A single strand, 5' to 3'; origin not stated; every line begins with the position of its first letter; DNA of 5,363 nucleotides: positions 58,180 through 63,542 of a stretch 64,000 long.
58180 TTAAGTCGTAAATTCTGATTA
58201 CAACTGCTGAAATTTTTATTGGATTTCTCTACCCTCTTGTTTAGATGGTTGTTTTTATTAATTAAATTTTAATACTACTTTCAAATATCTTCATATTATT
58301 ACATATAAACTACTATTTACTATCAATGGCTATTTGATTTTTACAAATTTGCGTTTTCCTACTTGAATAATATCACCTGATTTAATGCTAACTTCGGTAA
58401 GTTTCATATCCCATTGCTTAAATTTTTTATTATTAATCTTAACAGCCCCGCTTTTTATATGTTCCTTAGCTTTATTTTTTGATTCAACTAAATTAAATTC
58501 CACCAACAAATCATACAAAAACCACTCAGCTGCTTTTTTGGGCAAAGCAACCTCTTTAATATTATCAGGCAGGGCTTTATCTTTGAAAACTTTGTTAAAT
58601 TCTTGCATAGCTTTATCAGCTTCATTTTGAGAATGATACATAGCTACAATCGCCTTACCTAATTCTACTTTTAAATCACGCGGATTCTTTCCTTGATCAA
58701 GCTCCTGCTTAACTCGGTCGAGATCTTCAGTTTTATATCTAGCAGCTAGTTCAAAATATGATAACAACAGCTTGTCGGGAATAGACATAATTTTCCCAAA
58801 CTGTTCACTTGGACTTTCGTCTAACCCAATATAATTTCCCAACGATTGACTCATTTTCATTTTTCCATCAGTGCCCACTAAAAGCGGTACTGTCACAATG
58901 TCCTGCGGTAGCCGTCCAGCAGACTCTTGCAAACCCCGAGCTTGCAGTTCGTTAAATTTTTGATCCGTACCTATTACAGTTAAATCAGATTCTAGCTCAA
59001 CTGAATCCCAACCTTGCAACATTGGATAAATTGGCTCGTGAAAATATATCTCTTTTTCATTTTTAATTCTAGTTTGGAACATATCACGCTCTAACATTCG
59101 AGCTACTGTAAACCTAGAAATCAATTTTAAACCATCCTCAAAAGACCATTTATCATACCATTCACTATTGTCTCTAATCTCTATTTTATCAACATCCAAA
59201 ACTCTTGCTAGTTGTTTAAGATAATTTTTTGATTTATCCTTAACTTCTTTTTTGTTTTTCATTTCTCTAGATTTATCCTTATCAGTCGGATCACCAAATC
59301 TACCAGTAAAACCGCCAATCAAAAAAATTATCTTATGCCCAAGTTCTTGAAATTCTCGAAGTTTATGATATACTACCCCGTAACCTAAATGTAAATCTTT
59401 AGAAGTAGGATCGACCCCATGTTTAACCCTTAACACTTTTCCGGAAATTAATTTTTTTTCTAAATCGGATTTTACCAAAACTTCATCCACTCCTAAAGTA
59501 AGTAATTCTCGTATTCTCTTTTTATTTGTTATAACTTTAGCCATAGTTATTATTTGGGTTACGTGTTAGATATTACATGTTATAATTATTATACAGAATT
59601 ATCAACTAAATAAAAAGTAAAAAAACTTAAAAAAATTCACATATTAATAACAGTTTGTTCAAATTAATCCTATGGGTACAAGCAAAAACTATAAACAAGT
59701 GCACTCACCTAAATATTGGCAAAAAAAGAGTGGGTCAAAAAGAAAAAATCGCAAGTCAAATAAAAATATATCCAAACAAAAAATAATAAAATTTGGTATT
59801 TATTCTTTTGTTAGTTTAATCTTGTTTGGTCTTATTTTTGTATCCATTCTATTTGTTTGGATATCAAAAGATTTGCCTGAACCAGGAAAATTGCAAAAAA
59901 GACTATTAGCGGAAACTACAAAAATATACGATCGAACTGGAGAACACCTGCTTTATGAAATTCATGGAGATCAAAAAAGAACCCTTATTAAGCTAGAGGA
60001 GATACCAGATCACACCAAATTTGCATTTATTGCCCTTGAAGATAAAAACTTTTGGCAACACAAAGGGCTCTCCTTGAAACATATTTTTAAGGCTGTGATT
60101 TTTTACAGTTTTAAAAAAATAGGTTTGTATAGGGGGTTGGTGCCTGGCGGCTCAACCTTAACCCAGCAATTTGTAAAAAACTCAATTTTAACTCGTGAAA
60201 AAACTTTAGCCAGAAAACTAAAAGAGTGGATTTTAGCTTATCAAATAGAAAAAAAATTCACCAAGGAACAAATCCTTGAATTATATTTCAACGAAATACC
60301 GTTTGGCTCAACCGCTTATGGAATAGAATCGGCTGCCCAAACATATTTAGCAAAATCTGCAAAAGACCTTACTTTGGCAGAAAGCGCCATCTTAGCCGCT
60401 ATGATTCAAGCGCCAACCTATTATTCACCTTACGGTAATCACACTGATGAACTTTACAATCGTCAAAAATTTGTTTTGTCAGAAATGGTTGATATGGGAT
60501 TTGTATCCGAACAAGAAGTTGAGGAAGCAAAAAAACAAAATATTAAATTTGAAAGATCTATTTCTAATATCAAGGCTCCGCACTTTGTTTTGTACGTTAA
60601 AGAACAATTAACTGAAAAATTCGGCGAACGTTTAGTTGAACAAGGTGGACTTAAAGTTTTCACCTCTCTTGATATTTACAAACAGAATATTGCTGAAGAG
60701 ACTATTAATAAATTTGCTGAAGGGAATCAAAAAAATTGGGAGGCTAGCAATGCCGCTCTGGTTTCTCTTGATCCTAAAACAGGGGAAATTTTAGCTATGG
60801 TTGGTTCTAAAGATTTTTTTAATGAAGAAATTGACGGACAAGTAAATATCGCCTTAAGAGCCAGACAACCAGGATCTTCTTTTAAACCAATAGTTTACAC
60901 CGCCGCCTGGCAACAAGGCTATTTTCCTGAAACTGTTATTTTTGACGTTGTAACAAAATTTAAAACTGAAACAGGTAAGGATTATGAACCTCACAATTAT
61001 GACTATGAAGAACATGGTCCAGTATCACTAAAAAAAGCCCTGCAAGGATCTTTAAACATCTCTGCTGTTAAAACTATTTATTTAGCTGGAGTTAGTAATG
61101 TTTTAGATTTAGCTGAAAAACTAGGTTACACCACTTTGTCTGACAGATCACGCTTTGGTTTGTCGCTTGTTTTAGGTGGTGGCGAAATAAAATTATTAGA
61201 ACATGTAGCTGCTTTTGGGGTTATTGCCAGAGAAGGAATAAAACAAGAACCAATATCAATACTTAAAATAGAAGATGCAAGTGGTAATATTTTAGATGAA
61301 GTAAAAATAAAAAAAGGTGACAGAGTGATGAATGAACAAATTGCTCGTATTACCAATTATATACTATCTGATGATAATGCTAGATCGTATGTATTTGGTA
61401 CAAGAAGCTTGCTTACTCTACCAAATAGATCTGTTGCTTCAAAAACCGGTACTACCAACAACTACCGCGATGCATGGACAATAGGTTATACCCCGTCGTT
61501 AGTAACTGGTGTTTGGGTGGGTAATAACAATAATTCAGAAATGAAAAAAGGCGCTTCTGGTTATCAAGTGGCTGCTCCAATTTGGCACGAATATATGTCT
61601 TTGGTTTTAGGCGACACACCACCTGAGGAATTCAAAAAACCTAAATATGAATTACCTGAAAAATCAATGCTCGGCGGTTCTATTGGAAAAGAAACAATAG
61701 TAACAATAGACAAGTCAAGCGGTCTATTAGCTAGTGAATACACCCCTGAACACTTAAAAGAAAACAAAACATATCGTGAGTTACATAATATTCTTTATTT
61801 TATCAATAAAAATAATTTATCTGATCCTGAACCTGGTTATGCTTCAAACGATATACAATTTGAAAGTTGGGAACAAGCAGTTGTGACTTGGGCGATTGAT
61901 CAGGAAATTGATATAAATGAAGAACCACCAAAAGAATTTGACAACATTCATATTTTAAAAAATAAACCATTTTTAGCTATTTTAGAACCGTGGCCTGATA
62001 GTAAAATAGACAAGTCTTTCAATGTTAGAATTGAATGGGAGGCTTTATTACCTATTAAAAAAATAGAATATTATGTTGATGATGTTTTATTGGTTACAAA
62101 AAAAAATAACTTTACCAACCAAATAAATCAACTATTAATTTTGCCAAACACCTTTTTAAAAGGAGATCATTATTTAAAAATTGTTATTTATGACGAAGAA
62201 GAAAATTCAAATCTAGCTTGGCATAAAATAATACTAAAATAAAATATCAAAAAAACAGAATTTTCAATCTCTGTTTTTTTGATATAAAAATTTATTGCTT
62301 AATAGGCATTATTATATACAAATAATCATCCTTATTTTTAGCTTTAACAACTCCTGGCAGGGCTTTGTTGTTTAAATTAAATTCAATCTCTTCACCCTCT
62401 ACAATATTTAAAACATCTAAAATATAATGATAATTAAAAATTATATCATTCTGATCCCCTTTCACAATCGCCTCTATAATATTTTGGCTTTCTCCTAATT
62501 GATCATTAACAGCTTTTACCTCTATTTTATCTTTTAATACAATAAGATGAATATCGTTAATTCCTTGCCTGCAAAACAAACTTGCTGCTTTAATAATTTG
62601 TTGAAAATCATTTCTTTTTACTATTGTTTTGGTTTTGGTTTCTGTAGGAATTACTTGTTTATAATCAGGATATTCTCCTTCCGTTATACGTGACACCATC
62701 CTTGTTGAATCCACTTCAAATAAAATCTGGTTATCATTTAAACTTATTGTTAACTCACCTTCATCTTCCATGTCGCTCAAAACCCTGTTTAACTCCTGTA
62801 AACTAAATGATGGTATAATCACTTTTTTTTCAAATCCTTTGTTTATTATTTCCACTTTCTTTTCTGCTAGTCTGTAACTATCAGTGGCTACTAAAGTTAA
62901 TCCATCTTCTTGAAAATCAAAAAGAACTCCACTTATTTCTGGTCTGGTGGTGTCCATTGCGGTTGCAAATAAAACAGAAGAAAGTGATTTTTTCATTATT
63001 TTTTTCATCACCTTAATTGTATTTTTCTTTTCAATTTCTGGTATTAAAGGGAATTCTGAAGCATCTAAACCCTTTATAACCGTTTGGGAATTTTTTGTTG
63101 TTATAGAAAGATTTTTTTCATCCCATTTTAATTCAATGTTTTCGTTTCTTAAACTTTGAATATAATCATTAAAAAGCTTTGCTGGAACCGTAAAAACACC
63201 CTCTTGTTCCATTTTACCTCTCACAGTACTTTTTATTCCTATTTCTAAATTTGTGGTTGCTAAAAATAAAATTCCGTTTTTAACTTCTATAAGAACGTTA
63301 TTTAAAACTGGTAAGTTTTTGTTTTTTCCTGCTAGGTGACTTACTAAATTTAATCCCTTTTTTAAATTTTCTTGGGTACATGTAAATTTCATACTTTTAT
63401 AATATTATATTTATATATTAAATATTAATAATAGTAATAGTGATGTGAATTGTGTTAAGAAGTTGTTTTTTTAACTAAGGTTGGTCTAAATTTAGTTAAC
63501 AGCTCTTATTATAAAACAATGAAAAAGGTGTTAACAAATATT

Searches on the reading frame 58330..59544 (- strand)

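Call 11: search_protein_families(library=pfam, proteins=[window:58330-59544:-], max_evalue=0.001)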
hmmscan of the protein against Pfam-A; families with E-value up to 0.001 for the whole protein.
window:58330-59544:- (404 aa): 2 families
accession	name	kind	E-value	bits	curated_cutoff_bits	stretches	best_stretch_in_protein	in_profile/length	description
PF00579.31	tRNA-synt_1b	-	1e-64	219.1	21.1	1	37-321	5-292/292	tRNA synthetases class I (W and Y)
PF22421.1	SYY_C-terminal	-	2.7e-10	40.4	27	1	339-401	17-81/83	Tyrosine--tRNA ligase SYY-like C-terminal domain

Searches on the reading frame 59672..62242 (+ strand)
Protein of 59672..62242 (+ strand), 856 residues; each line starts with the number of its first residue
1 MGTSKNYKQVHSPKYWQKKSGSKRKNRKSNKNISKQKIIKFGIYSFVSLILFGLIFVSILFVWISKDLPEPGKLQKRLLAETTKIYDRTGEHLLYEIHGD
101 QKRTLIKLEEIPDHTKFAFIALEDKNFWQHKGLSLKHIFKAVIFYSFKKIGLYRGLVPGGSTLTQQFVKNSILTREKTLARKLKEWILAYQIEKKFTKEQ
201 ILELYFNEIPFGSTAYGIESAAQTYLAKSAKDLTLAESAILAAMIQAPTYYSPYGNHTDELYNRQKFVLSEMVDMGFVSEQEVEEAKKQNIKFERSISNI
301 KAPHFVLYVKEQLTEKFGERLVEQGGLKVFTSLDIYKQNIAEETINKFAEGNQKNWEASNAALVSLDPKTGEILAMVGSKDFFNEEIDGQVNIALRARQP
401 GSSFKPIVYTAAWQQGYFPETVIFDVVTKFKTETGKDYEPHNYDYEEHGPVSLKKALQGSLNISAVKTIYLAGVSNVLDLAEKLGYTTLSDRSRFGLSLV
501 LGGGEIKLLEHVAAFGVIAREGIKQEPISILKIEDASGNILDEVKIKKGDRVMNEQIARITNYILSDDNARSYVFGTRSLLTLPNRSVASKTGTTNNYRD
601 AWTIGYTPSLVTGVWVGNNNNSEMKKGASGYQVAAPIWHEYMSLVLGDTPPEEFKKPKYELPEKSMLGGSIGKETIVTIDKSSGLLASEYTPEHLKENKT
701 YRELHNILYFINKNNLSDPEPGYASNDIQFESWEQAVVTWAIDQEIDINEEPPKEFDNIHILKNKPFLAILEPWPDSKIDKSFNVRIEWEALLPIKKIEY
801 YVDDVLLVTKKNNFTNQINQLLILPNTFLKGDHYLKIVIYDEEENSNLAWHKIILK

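Call 11: search_protein_families(library=pfam, proteins=[window:59672-62242:+], max_evalue=0.001)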
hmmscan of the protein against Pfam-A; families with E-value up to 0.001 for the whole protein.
window:59672-62242:+ (856 aa): 2 families
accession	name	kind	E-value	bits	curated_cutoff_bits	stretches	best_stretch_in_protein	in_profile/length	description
PF00912.28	Transgly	-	1e-56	191.6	27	1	93-272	4-177/178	Transglycosylase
PF00905.27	Transpeptidase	-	9e-25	87.9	22.1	1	363-642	3-298/299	Penicillin binding protein transpeptidase domain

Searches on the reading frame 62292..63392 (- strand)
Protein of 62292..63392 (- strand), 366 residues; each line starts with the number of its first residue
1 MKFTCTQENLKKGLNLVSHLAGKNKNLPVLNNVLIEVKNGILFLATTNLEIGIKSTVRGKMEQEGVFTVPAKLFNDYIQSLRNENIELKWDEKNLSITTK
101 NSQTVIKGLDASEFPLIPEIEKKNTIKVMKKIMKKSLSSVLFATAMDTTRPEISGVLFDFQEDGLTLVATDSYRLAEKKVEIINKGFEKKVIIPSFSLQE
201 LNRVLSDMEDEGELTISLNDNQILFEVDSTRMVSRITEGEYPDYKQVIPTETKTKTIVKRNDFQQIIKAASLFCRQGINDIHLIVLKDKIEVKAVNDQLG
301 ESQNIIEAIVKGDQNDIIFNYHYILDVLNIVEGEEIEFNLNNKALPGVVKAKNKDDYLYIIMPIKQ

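Call 12: search_protein_families(library=pfam, proteins=[window:62292-63392:-], max_evalue=0.001)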
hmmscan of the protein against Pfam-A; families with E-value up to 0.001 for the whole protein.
window:62292-63392:- (366 aa): 3 families
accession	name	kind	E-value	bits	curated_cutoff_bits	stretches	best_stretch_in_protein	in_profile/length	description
PF02767.21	DNA_pol3_beta_2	-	9.7e-32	110.1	27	2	128-243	2-116/116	DNA polymerase III beta subunit, central domain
PF00712.24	DNA_pol3_beta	-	3.9e-27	95.2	24.4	2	1-118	1-120/120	DNA polymerase III beta subunit, N-terminal domain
PF02768.20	DNA_pol3_beta_3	-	1.9e-20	73.3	27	1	245-364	1-120/121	DNA polymerase III beta subunit, C-terminal domain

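Call 23: find_encoding_contigs(protein=window:62292-63392:-, flank=10000, max_places=3)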
Protein window:62292-63392:- (366 aa): 2 contigs read that carry it; 2 places shown.
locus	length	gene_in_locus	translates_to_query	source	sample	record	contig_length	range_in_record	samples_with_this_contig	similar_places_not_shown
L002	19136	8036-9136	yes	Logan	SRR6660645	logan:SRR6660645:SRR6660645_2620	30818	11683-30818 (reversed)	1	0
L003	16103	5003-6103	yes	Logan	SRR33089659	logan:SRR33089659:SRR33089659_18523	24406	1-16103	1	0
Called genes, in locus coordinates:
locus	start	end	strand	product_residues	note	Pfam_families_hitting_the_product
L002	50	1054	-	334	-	PF01595:CNNM, PF00571:CBS (weak)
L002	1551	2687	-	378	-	PF01168:Ala_racemase_N, PF00842:Ala_racemase_C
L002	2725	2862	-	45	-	-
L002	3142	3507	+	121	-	PF04519:Bactofilin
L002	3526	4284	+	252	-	PF00781:DAGK_cat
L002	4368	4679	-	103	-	-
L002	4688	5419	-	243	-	PF02096:60KD_IMP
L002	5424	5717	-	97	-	PF01809:YidD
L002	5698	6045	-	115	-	PF00825:Ribonuclease_P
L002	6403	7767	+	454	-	PF11638:DnaA_N, PF00308:Bac_DnaA, PF01637:ATPase_2 (weak), PF01695:IstB_IS21, PF00004:AAA (weak), PF08299:Bac_DnaA_C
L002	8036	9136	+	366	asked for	PF00712:DNA_pol3_beta, PF02767:DNA_pol3_beta_2, PF02768:DNA_pol3_beta_3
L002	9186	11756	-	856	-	PF00912:Transgly, PF00905:Transpeptidase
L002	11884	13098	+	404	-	PF00579:tRNA-synt_1b, PF22421:SYY_C-terminal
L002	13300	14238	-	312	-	PF16285:DUF4931_N, PF01230:HIT (faint), PF01087:GalP_UDP_transf, PF16268:DUF4921, PF02744:GalP_UDP_tr_C (weak)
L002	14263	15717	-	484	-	PF08323:Glyco_transf_5, PF13439:Glyco_transf_4 (faint), PF00534:Glycos_transf_1, PF13692:Glyco_trans_1_4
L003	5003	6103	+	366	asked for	PF00712:DNA_pol3_beta, PF02767:DNA_pol3_beta_2, PF02768:DNA_pol3_beta_3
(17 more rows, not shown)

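Call 74: list_cluster_members(proteins=[P0001, window:62292-63392:-, window:17904-19307:+])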
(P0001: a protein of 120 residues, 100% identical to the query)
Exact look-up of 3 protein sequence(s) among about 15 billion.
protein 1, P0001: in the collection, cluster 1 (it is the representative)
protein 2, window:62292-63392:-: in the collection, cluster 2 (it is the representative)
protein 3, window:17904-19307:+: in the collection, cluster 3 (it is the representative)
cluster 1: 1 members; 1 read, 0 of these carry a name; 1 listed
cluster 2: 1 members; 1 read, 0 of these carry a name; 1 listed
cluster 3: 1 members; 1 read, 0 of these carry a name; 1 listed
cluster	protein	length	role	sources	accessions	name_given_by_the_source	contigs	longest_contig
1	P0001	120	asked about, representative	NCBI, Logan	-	-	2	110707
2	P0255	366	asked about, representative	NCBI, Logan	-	-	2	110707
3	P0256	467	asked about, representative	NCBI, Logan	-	-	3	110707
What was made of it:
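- Tried and rejected: The 110.7-kb NCBI contig could not be retrieved, and cluster look-ups gave no accession or organism name (call 74).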
